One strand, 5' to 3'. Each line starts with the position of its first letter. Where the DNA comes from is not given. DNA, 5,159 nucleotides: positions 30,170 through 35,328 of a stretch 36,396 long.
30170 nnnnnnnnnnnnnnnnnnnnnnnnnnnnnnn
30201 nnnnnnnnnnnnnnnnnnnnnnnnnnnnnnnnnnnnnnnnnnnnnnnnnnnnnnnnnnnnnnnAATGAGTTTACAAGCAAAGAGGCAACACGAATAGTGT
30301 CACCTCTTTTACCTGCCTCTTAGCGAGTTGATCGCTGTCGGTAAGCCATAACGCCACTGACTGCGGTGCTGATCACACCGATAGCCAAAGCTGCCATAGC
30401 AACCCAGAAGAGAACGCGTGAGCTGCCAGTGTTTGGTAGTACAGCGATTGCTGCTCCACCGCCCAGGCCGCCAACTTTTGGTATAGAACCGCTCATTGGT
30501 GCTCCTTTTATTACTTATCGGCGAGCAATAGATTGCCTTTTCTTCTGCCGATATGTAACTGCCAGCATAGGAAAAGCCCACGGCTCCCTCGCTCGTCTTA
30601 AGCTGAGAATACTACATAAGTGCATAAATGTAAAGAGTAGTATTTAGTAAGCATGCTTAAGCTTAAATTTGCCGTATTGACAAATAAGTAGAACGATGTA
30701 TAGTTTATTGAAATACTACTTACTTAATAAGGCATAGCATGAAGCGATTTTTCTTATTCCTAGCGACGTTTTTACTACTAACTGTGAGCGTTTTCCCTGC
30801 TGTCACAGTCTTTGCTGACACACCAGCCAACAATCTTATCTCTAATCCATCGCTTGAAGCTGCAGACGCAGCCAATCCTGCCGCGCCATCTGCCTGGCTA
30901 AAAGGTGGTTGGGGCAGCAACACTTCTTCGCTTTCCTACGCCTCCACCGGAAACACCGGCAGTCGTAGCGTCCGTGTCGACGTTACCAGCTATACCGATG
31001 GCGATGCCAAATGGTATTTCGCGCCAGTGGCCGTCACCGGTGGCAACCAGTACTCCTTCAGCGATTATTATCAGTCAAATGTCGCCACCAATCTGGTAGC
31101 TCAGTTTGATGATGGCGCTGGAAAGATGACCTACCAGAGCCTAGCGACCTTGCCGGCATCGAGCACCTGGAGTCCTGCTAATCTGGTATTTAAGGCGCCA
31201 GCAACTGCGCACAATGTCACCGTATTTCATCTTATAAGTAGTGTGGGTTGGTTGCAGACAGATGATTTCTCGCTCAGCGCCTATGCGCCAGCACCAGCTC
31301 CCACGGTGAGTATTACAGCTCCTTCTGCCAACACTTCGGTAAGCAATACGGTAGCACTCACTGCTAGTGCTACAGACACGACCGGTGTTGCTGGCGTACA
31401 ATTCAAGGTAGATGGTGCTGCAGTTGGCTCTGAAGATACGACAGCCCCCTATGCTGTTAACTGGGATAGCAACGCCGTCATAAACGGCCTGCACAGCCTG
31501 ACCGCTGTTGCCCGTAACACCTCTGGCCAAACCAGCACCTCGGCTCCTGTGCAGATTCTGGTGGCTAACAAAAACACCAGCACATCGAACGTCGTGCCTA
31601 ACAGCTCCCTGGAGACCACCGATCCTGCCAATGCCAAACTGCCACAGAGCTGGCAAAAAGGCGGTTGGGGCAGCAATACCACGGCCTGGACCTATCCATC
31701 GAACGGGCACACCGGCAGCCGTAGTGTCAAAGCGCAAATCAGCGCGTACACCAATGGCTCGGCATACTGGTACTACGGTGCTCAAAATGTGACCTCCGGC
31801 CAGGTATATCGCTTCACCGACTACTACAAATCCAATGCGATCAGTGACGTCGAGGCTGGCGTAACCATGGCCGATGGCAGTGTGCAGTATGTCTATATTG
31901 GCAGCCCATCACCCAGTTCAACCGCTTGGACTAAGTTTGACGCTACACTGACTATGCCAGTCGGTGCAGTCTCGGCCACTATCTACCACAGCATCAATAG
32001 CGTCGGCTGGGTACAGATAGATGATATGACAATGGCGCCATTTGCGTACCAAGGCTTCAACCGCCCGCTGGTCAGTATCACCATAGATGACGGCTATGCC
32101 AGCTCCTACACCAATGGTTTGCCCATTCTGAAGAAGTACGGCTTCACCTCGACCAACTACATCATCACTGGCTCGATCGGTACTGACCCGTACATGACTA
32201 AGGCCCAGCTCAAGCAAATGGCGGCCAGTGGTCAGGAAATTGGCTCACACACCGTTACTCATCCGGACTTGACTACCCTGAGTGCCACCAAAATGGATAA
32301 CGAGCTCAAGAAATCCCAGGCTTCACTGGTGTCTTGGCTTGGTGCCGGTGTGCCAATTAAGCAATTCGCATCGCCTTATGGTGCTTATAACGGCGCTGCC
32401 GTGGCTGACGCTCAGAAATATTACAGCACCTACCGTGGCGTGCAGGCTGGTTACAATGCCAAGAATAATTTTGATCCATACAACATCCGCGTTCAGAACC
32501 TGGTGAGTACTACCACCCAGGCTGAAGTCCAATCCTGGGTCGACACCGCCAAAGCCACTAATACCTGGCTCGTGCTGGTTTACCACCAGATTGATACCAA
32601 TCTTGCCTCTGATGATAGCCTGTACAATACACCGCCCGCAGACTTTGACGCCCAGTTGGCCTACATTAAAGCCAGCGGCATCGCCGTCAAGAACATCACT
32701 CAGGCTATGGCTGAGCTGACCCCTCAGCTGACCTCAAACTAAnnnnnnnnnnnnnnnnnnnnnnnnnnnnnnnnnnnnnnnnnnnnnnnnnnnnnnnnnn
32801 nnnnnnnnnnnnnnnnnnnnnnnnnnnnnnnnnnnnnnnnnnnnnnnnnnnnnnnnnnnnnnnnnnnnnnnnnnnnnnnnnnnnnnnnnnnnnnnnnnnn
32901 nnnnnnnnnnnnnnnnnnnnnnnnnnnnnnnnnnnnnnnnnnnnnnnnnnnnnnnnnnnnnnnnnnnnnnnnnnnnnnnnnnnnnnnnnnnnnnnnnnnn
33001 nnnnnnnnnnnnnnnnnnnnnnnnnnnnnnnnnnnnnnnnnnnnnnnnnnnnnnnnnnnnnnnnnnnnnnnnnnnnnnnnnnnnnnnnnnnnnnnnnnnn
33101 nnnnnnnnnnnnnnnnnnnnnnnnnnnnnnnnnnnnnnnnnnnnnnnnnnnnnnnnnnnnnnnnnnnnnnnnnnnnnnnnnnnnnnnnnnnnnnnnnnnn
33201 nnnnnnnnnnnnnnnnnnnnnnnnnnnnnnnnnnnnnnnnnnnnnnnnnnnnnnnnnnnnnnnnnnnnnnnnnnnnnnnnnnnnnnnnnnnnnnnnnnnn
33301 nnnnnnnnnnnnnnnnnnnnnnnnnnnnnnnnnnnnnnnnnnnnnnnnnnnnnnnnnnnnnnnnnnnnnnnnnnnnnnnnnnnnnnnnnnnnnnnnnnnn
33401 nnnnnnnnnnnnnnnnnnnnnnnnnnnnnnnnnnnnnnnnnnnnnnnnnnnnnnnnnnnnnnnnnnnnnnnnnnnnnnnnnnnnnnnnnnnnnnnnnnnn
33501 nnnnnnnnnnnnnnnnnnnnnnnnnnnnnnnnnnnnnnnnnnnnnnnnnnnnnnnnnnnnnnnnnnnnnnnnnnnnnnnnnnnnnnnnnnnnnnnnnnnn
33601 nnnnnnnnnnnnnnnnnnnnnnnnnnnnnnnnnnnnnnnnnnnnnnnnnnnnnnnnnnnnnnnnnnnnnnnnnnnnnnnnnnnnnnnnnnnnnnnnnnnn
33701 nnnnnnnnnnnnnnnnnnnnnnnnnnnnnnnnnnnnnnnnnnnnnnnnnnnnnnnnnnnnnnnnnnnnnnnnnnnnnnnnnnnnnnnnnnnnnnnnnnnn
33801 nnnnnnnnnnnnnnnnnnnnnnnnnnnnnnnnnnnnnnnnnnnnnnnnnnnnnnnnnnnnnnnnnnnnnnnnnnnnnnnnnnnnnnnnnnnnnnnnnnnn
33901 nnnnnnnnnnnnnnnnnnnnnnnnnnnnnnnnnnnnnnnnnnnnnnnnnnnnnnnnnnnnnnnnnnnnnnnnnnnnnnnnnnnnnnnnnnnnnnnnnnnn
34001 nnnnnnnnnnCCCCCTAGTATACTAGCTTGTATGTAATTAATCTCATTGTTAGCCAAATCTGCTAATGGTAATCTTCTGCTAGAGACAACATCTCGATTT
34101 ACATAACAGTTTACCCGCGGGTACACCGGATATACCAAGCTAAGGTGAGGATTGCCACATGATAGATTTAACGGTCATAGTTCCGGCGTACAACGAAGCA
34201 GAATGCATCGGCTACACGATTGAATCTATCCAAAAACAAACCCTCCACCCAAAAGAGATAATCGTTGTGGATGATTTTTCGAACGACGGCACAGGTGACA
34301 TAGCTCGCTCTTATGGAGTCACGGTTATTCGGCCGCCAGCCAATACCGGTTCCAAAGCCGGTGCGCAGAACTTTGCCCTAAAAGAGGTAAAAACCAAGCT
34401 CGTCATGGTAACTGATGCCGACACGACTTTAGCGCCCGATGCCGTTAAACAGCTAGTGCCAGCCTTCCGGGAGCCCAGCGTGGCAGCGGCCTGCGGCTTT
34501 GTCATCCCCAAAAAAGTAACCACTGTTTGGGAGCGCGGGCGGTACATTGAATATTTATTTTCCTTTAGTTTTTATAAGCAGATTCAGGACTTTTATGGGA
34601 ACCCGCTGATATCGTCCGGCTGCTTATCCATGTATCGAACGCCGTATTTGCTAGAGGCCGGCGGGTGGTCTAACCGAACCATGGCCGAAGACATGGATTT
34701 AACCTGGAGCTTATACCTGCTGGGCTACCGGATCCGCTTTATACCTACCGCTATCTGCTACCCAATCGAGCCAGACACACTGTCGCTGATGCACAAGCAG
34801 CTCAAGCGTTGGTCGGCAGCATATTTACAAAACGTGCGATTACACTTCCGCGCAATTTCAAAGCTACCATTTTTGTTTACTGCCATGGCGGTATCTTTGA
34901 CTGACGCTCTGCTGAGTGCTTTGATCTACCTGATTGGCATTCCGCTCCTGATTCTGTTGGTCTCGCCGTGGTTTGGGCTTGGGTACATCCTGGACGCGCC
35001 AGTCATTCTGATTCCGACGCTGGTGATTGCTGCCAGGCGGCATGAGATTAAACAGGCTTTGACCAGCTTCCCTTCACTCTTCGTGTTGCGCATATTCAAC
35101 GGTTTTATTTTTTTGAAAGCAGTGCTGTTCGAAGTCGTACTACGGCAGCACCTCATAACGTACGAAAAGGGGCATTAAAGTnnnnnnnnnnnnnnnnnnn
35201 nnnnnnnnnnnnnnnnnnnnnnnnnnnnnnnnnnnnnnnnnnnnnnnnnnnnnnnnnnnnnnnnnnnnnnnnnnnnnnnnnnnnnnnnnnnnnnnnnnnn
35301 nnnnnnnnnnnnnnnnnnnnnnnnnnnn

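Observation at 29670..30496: Sortase preceded by a 58-aa ORF that is essentially a bare LPNTG sorting signal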

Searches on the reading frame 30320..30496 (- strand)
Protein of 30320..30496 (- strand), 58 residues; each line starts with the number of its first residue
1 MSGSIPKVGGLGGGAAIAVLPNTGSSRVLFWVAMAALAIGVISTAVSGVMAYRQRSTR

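Call 5: search_protein_families(library=pfam, proteins=[window:30320-30496:-], max_evalue=0.01)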
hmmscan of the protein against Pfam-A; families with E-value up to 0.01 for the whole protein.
window:30320-30496:- (58 aa): 1 family
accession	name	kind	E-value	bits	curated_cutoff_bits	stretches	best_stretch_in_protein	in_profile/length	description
PF14015.11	DUF4231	-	0.0022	18.8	24.7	1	13-55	27-70/103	Protein of unknown function (DUF4231)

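Call 6: search_protein_families(library=ncbifam, proteins=[window:30320-30496:-], max_evalue=1)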
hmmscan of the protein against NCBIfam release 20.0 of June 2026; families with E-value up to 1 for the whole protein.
window:30320-30496:- (58 aa): 2 families
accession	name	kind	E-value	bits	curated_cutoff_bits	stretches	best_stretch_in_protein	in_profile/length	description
NF033846.1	Rumino_NPXTG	domain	0.0078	16.5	23.5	1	21-44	2-25/30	NPXTG-anchored protein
TIGR01167.1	LPXTG_anchor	domain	0.034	14.8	15.9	1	19-41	1-23/34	LPXTG cell wall anchor domain-containing protein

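Call 26: find_homologous_proteins(query=A2, max_evalue=0.01)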
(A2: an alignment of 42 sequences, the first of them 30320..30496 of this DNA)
Query A2 (42 sequences) (58 aa, profile of the alignment): 586 proteins with E <= 0.01 among 7647 candidates; the best 120 are listed.
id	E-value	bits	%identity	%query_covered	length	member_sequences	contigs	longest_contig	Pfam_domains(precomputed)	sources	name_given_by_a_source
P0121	8.2e-19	85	48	69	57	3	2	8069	-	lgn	-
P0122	1.3e-18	84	50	38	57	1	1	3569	-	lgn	-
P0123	2.9e-18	83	70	40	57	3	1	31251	-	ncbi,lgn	-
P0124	3.0e-18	83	38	41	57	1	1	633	-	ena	-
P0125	3.8e-18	83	57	48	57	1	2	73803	-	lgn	-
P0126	7.1e-18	82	50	62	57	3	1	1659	-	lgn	-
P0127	9.5e-18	81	45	38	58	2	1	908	-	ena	-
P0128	1.5e-17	81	34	100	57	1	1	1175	-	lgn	-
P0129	3.5e-17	79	41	38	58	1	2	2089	-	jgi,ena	jgi:hypothetical protein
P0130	3.8e-17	79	48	50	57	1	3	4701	-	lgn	-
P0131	4.4e-17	79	46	45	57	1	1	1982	-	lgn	-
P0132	4.8e-17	79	44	59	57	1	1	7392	-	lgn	-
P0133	5.3e-17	79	41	38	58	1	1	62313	-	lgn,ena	-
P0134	6.3e-17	79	52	100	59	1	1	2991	-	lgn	-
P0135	6.5e-17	79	40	86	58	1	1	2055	PF00746.27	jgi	jgi:LPXTG-motif cell wall-anchored protein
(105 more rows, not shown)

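Call 54: find_encoding_contigs(protein=window:30320-30496:-, flank=6000, max_places=4)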
Protein window:30320-30496:- (58 aa): 2 contigs read that carry it; 2 places shown.
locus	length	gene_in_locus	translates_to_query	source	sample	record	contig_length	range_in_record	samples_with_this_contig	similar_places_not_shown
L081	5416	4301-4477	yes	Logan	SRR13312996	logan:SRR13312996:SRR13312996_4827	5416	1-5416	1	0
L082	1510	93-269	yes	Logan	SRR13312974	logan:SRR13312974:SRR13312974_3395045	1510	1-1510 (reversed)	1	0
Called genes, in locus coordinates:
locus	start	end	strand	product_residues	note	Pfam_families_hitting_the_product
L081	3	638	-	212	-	?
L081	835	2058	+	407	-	-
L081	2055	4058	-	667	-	PF17957:Big_7, PF01522:Polysacc_deac_1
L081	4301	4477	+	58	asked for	-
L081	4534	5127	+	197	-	PF04203:Sortase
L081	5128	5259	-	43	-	-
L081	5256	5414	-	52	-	?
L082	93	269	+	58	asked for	-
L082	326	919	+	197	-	PF04203:Sortase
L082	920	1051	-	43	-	-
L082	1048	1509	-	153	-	?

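Call 62: search_protein_representatives(alignment_id=A3)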
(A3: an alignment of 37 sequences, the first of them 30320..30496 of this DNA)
Query: 37 sequences, 57 profile positions. Proteins with E-value up to 0.001 (for the whole library): 248; up to 1e-10: 51; up to 1e-30: 0. The best 150 are listed.
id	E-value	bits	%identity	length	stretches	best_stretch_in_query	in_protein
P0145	5.3e-20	87.2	-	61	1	1-57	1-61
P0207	6.6e-20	86.9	-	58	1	1-57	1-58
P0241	1.9e-18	82.2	-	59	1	1-57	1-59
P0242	3.0e-18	81.5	-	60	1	1-57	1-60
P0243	5.1e-18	80.8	-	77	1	1-57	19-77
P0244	5.3e-18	80.8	-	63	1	3-56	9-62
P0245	1.6e-17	79.2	-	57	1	1-57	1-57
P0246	1.7e-17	79.2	-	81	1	1-57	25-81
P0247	2.0e-17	78.9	-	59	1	1-57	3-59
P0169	2.4e-17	78.7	-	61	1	1-56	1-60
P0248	4.8e-17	77.7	-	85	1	1-56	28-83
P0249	7.1e-17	77.2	-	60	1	3-56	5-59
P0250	7.3e-17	77.1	-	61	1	1-56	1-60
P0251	3.3e-16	75.0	-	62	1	1-57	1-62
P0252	3.3e-16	75.0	-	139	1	1-54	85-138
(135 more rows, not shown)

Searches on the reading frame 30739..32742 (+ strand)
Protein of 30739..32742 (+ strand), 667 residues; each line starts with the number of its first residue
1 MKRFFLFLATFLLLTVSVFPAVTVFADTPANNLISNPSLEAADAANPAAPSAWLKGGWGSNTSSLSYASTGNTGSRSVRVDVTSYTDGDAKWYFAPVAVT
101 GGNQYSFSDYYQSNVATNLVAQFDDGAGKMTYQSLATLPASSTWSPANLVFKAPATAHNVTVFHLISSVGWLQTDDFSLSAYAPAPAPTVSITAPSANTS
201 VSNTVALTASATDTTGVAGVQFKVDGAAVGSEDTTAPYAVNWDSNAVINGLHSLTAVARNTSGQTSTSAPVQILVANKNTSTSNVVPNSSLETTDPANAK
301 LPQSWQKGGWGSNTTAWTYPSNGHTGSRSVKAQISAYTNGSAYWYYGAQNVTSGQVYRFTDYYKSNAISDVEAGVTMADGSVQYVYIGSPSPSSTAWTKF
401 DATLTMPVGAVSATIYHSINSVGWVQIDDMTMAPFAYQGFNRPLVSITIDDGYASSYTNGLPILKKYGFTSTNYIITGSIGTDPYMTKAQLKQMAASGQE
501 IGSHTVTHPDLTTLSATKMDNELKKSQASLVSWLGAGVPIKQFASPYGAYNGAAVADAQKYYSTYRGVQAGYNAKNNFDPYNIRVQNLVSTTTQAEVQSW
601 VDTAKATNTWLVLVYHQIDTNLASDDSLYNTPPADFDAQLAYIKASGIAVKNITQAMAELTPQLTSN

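Call 5: search_protein_families(library=pfam, proteins=[window:30739-32742:+], max_evalue=0.01)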
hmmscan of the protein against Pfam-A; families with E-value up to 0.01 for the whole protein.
window:30739-32742:+ (667 aa): 3 families
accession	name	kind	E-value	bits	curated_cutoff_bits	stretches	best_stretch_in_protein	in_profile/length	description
PF01522.26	Polysacc_deac_1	-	1.8e-26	93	23.1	1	441-561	5-119/124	Polysaccharide deacetylase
PF17957.7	Big_7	-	8.4e-17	62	24.1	1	188-256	1-70/70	Bacterial Ig domain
PF02018.23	CBM_4_9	-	0.004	18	25.9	0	309-416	16-128/136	Carbohydrate binding domain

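Call 6: search_protein_families(library=ncbifam, proteins=[window:30739-32742:+], max_evalue=1)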
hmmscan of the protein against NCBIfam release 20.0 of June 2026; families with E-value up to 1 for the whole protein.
window:30739-32742:+ (667 aa): 12 families
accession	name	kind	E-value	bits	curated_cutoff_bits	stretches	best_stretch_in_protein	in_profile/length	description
NF050820.1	PolSacchBiosHfsH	equivalog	9.9e-20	71.3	400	1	440-620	31-212/249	oligosaccharide deacetylase HfsH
TIGR02873.1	spore_ylxY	hypoth_equivalog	2e-12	47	391.5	1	425-560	67-197/268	probable sporulation protein, polysaccharide deacetylase family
TIGR02764.1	spore_ybaN_pdaB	equivalog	1.7e-11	44.3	237.4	1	444-574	7-130/191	polysaccharide deacetylase family sporulation protein PdaB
TIGR02884.1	spore_pdaA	equivalog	7.1e-10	39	298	1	445-559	39-149/224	delta-lactam-biosynthetic de-N-acetylase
NF045821.1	PgAcgDacpgdA1_Bac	equivalog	3.5e-09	36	400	1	424-556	68-196/282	peptidoglycan-N-acetylglucosamine deacetylase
TIGR04243.1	nodulat_NodB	equivalog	5.1e-09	35.9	240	1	445-560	4-115/197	chitooligosaccharide deacetylase NodB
NF045820.1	PgAcgDacpgdA_Strep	equivalog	1.5e-08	33.9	800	1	434-550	259-370/463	peptidoglycan-N-acetylglucosamine deacetylase PgdA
TIGR03933.1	PIA_icaB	equivalog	1.4e-07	31.3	248.35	1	441-530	70-162/245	intercellular adhesin biosynthesis polysaccharide N-deacetylase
TIGR03938.2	deacetyl_PgaB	equivalog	2.4e-06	26.1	321.9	1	445-506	66-143/621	poly-beta-1,6-N-acetyl-D-glucosamine N-deacetylase PgaB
NF045822.1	PgAcgDacpgdA2_Bac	equivalog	1e-05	25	400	1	432-556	59-177/274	peptidoglycan-N-acetylglucosamine deacetylase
NF011176.0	PRK14581.1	equivalog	0.0094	14.1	1091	1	425-471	89-135/673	poly-beta-1,6-N-acetyl-D-glucosamine N-deacetylase PgaB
NF011177.0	PRK14582.1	equivalog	0.01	14.1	923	1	425-470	89-134/671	poly-beta-1,6-N-acetyl-D-glucosamine N-deacetylase PgaB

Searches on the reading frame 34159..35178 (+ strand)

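Call 5: search_protein_families(library=pfam, proteins=[window:34159-35178:+], max_evalue=0.01)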
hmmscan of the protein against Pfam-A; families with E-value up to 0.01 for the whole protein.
window:34159-35178:+ (339 aa): 6 families
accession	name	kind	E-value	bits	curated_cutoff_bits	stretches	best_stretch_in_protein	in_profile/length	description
PF00535.33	Glycos_transf_2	-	6.6e-33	114.4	23.3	1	5-161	1-161/168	Glycosyl transferase family 2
PF13641.12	Glyco_tranf_2_3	-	7.7e-27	95.2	27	1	4-220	3-229/230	Glycosyltransferase like family 2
PF13632.12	Glyco_trans_2_3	-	5.8e-25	88.7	27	1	82-270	2-189/198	Glycosyl transferase family group 2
PF13506.12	Glyco_transf_21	-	1.9e-10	40.9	21.7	1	54-219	6-173/174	Glycosyl transferase family 21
PF03142.21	Chitin_synth_2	-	2.7e-10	39.9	27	1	81-161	204-286/527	Chitin synthase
PF10111.15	Glyco_tranf_2_2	-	0.0075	16.2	27.3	0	5-99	1-102/276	Glycosyltransferase like family 2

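Call 31: search_protein_families(library=ncbifam, proteins=[window:34159-35178:+], max_evalue=0.01)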
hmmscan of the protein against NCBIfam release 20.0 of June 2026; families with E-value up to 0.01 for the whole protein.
window:34159-35178:+ (339 aa): 25 families
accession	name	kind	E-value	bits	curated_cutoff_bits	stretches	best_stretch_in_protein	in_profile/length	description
TIGR03937.1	PgaC_IcaA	equivalog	9.6e-35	120.3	422.3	1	4-233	47-281/407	poly-beta-1,6-N-acetyl-D-glucosamine synthase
TIGR04242.1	nodulat_NodC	equivalog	5.9e-22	78.2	550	1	4-298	50-360/395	chitooligosaccharide synthase NodC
TIGR03965.1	mycofact_glyco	equivalog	6.8e-20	71.4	280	1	3-209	75-287/467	mycofactocin biosynthesis glycosyltransferase MftF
TIGR03111.1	glyc2_xrt_Gpos1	hypoth_equivalog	7.2e-19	67.9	363.95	1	3-236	50-300/439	TIGR03111 family XrtG-associated glycosyltransferase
TIGR04283.1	glyco_like_mftF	equivalog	8.7e-17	61.4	182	1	4-199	1-182/221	TIGR04283 family arsenosugar biosynthesis glycosyltransferase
NF041875.1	EPS_EpsD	equivalog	1.3e-15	57.7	370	1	4-205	1-209/325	exopolysaccharide biosynthesis glycosyltransferase EpsD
TIGR03030.1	CelA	equivalog_domain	1.4e-13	49.8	699.1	1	46-272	196-422/714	UDP-forming cellulose synthase catalytic subunit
TIGR04182.1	glyco_TIGR04182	equivalog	8e-13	48.4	325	1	3-103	1-97/293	S-layer glycoprotein N-glycosyltransferase AglJ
TIGR03469.1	HpnB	hypoth_equivalog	1.5e-12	47.3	379.25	1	4-128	46-184/386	hopene-associated glycosyltransferase HpnB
NF047683.1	TeichurnBiosyTuaG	equivalog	1.6e-12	47.7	400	1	4-101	8-109/252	teichuronic acid biosynthesis protein TuaG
NF008558.0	PRK11498.1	equivalog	5.7e-11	41.1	992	1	5-291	276-563/872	UDP-forming cellulose synthase catalytic subunit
NF058614.1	PPMAGASynPpgS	equivalog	1.2e-10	41.2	370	1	3-106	1-104/226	polyprenyl-phospho-N-acetylgalactosaminyl synthase PpgS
NF041391.1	DPhHxTase_Halo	equivalog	1.6e-10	40.3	375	1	10-99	3-89/213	dolichyl-phosphate hexose transferase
NF007482.0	PRK10073.1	equivalog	3.2e-10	39.5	423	1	3-100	7-107/334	glycosyltransferase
NF050050.1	ProtGlycPglI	equivalog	6.7e-10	38.8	500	1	3-102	3-107/306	GalNAc(5)-diNAcBac-PP-undecaprenol beta-1,3-glucosyltransferase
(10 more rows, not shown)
